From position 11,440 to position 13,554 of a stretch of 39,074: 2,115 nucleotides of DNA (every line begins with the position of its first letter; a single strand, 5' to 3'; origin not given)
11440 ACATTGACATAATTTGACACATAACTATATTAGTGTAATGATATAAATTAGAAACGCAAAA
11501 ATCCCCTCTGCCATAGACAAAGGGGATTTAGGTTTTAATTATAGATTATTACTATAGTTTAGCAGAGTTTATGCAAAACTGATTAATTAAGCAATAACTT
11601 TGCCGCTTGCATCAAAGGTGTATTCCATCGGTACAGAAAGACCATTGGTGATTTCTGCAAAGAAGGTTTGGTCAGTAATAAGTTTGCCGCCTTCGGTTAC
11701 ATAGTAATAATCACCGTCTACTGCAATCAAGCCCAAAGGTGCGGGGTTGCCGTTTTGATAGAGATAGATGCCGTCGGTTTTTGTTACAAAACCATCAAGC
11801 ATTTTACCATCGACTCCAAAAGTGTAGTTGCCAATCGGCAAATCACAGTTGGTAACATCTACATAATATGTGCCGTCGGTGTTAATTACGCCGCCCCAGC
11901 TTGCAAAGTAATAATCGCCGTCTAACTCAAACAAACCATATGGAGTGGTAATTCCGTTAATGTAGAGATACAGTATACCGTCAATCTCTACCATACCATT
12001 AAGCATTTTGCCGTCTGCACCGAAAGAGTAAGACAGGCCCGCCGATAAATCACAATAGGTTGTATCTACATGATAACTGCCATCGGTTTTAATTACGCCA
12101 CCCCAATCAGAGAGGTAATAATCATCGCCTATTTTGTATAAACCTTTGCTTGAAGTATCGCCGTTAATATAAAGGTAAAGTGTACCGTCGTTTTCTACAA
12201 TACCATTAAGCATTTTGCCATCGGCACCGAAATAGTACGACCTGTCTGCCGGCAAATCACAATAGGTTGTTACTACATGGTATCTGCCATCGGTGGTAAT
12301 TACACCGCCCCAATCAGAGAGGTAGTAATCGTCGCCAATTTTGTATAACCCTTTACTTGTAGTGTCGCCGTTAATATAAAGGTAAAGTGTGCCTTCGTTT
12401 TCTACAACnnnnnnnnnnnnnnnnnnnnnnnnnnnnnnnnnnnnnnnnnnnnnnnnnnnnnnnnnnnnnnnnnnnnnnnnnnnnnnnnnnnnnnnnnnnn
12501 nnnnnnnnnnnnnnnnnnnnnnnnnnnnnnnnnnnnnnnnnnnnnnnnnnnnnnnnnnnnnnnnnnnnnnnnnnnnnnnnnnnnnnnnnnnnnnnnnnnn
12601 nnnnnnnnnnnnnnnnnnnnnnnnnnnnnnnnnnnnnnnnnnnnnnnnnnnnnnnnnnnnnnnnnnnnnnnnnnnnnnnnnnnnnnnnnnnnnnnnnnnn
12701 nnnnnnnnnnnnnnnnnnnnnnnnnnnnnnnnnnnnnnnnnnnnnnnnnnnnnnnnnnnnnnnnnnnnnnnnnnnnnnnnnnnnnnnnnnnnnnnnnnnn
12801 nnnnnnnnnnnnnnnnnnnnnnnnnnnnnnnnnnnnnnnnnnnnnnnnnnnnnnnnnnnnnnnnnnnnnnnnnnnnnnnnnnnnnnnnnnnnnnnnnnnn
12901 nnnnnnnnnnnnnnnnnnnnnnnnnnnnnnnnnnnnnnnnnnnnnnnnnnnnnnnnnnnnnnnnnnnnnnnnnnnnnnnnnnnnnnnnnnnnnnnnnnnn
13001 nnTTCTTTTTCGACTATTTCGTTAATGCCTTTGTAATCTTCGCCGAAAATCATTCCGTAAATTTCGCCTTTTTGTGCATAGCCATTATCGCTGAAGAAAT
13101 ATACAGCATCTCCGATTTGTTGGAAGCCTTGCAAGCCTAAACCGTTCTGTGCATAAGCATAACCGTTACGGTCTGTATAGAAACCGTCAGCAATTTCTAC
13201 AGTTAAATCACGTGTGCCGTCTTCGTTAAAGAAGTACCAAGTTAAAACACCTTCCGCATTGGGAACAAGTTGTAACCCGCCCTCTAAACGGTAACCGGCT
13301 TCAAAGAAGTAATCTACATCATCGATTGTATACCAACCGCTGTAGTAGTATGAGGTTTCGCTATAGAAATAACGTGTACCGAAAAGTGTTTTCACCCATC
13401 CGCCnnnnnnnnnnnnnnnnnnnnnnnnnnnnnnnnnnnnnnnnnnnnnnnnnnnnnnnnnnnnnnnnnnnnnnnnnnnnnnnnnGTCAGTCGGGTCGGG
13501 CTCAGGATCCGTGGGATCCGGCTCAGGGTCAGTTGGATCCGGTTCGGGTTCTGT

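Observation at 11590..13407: Scaffoldin anchoring by ~65-aa choline/glucan-binding-type repeats instead of sortase or SLH signals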

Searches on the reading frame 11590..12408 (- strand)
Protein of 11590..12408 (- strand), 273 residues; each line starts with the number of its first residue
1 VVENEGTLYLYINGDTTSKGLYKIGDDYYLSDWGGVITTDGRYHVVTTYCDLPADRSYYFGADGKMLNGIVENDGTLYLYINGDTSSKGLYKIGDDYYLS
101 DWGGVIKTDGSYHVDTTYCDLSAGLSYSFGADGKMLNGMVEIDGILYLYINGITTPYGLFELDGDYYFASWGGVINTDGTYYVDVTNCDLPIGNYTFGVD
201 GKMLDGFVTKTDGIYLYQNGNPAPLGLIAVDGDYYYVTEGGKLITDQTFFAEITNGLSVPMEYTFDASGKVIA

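Call 55: search_dna_similar(query=window:11590-12408:-, collection=phages, mode=protein, max_evalue=0.001, max_rows=25)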
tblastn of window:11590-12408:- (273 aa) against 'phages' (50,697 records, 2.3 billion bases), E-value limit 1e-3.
Records with a match: 4; places in all: 4; records where one place covers at least 80% of the query: 3.
Best place of each record, by identity: <60% 4.
By first word of the organism name: Bacteriophage 4.
By host as written in the record: - 4.
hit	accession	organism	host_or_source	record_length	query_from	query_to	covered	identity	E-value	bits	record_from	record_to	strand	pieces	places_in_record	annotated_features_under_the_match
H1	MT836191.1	Bacteriophage sp.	human fecal samples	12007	9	273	97%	26.1%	1e-4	49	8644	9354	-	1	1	record has no annotation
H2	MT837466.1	Bacteriophage sp.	human fecal samples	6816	58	272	79%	29.9%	2e-4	48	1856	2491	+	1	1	record has no annotation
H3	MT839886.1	Bacteriophage sp.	human fecal samples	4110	5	239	86%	26.2%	3e-4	48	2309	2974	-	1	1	record has no annotation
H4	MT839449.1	Bacteriophage sp.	human fecal samples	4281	11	245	86%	23.6%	3e-5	51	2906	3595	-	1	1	record has no annotation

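Call 57: get_annotated_region(hit=H1, flank=2500)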
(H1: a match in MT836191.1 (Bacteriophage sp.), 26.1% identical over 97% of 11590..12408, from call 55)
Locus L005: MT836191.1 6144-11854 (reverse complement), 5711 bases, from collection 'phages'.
description: UNVERIFIED: Bacteriophage sp. clone scaffold_1641 genomic sequence.
organism: Bacteriophage sp. (NCBI taxid 38018)
taxonomy: Viruses
host: -; source: human fecal samples; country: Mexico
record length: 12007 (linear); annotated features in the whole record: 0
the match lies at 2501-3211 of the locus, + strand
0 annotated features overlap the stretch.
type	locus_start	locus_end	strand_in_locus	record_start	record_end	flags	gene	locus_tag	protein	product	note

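Call 58: get_annotated_region(hit=H4, flank=2500)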
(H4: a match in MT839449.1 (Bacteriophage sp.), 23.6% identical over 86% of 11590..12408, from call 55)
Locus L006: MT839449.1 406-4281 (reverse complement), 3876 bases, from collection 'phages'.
description: UNVERIFIED: Bacteriophage sp. clone scaffold_10724 genomic sequence.
organism: Bacteriophage sp. (NCBI taxid 38018)
taxonomy: Viruses
host: -; source: human fecal samples; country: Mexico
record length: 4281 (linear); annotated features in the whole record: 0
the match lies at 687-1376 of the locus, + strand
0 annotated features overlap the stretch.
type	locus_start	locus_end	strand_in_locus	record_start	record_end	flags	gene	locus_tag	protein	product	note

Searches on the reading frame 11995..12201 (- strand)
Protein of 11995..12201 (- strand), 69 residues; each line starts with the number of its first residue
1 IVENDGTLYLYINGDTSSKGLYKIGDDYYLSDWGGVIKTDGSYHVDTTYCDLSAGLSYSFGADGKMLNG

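Call 29: search_solved_structures(query=A1, max_evalue=1, show_alignments=4)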
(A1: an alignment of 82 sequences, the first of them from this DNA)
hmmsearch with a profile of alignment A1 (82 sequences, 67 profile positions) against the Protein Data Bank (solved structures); distinct sequences matched with E-value up to 1: 72 (the best 60 are shown).
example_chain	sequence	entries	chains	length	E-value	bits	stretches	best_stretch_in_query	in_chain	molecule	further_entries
2v04_A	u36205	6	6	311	9.7e-15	57.6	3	7-43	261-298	CHOLINE BINDING PROTEIN F | CHOLINE-BINDING PROTEIN F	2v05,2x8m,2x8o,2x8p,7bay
2vyu_A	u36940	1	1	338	2.3e-14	56.4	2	7-43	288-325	CHOLINE BINDING PROTEIN F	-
6jyx_A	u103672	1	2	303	1.1e-13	54.2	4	4-43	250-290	Choline binding protein J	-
9mx1_A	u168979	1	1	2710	1.6e-12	50.6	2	3-40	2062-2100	Toxin A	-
8jb5_A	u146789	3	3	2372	2.8e-11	46.5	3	3-65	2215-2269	Cytotoxin-L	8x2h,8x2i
7pog_A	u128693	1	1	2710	9.8e-11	44.8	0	3-40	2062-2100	Toxin A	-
2qj6_A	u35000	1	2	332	3.2e-10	43.2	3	6-50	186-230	Toxin A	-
7u1z_B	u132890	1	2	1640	3.4e-10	43.1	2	3-40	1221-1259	Toxin A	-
2bib_A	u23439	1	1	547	8e-10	41.9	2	4-42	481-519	TEICHOIC ACID PHOSPHORYLCHOLINE ESTERASE/ CHOLINE BINDING PROTEIN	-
3hia_A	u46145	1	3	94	2e-09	40.7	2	3-44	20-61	Choline binding protein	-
7v1n_A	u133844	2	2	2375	6.4e-09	39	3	2-39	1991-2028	Toxin B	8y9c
6oq5_A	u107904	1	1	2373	8.1e-09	38.7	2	3-40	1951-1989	Toxin B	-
4nc0_A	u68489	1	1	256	9.6e-09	38.4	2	6-49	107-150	Cell wall-binding repeat protein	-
4nby_A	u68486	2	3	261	1e-08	38.3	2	6-49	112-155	Cell wall-binding repeat protein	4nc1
4amc_A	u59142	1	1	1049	1.9e-08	37.5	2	4-66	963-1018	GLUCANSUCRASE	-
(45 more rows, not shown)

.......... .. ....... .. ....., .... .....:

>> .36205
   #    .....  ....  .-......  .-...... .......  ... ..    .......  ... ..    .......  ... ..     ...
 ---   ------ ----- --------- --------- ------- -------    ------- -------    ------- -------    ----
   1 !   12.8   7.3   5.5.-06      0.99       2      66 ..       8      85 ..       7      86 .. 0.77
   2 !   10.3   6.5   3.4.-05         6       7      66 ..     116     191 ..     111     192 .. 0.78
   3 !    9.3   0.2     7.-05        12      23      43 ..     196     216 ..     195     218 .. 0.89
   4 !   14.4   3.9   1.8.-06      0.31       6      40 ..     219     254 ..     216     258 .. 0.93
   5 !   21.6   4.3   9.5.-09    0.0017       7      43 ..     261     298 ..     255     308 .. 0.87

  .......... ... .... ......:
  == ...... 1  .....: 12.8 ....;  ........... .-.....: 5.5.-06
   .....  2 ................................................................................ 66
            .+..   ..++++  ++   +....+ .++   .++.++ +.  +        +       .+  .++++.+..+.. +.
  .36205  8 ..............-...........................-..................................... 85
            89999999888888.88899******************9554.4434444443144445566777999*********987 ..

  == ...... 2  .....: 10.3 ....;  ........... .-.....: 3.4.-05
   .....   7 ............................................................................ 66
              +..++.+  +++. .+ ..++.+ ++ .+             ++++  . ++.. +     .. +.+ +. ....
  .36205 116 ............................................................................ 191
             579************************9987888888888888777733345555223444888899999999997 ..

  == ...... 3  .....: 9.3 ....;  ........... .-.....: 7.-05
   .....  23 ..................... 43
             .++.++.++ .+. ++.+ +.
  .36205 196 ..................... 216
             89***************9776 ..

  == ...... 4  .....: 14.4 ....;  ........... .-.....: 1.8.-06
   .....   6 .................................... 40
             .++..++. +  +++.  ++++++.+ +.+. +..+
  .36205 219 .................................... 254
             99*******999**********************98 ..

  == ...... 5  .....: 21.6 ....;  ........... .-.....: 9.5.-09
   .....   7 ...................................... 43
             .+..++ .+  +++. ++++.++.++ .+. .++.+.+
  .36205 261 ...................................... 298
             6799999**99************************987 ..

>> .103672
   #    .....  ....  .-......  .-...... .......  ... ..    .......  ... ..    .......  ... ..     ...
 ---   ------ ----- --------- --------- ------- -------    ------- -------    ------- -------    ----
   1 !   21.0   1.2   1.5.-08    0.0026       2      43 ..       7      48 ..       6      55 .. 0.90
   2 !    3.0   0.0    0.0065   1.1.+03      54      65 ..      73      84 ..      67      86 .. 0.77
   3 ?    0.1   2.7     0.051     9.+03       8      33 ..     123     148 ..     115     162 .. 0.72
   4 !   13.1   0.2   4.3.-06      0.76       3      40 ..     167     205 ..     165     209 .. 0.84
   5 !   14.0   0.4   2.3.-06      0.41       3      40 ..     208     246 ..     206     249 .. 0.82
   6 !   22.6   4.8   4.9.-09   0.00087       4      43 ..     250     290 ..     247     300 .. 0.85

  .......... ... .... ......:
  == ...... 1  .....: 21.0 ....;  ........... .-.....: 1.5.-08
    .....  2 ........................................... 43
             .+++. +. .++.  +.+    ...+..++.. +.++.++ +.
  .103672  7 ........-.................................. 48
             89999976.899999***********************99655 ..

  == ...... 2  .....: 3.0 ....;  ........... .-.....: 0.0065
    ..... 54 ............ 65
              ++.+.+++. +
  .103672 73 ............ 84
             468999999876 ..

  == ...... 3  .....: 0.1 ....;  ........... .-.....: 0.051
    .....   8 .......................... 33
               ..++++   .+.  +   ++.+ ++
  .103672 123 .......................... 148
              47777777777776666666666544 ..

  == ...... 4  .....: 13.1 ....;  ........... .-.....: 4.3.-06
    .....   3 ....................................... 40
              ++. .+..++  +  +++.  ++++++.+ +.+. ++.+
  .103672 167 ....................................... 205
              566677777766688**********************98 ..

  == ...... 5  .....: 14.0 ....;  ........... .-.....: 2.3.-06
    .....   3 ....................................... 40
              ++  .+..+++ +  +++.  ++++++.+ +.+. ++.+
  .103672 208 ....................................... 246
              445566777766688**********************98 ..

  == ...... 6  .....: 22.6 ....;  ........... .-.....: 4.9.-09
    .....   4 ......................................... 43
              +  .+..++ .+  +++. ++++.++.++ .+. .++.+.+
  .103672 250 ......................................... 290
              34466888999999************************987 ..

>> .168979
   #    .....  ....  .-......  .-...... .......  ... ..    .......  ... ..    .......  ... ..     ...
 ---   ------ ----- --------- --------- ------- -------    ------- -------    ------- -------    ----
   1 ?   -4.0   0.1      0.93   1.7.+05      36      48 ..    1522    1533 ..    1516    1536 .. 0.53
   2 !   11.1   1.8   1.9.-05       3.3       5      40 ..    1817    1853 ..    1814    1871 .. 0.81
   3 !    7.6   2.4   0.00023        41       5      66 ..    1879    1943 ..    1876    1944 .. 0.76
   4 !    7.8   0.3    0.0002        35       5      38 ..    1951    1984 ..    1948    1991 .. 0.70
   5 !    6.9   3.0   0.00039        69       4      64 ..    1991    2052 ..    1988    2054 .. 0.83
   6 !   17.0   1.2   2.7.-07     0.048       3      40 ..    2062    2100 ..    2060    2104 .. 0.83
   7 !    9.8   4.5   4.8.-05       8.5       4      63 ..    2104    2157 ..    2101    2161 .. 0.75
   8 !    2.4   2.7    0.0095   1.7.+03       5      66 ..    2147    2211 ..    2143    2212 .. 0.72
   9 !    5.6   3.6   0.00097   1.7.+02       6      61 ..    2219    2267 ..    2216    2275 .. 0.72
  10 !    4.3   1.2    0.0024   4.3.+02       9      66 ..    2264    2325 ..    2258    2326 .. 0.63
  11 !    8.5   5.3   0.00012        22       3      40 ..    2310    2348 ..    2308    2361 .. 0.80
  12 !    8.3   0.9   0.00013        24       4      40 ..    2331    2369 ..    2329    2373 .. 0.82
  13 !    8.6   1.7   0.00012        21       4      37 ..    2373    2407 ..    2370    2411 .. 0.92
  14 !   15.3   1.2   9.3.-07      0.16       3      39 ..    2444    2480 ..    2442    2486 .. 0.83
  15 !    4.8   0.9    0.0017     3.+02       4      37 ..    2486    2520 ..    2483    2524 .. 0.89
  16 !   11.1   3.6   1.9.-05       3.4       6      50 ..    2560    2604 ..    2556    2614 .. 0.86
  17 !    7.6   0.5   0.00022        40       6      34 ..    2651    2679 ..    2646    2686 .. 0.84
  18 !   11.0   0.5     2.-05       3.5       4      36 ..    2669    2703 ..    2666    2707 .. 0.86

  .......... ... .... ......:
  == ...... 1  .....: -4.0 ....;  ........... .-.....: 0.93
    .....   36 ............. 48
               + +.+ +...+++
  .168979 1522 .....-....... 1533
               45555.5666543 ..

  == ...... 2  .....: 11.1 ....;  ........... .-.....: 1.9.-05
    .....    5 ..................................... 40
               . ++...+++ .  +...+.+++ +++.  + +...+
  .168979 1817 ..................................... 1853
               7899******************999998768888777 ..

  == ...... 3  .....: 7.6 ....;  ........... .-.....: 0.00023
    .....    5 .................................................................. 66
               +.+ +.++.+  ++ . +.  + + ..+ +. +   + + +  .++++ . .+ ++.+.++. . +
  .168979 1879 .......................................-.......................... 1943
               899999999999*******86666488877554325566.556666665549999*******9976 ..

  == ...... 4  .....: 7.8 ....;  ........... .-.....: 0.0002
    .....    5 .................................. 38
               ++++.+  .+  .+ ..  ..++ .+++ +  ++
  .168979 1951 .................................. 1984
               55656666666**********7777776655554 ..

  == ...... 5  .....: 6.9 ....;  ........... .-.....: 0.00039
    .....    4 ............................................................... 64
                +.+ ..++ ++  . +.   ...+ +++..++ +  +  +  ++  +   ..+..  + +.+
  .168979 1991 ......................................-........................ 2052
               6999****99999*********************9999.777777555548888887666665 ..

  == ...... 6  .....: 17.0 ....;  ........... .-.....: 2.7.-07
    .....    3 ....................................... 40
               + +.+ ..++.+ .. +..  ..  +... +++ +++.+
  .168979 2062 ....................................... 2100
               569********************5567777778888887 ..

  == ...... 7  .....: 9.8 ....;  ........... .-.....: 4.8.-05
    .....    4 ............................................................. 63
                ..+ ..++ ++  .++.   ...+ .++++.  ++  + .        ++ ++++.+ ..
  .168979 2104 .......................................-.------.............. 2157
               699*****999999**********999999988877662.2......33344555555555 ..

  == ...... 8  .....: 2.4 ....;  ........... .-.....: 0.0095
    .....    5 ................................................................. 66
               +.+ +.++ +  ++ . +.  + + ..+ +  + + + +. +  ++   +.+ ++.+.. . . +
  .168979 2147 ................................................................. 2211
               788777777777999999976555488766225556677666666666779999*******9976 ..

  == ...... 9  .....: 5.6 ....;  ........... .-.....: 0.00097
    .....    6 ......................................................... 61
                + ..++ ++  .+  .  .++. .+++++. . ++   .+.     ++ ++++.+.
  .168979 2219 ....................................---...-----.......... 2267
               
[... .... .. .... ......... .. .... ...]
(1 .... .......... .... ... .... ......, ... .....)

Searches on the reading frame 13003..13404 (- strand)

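Call 12: search_protein_families(library=pfam, proteins=[window:13003-13404:-], max_evalue=10)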
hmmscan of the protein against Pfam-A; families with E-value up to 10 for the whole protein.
seq(134 aa): 2 families
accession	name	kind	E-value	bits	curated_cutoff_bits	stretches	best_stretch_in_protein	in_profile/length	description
PF19127.6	Choline_bind_3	-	0.00023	21.5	27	1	92-116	2-26/47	Choline-binding repeat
PF01473.26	Choline_bind_1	-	0.03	15.1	20.5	2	93-110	2-19/19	Putative cell wall binding repeat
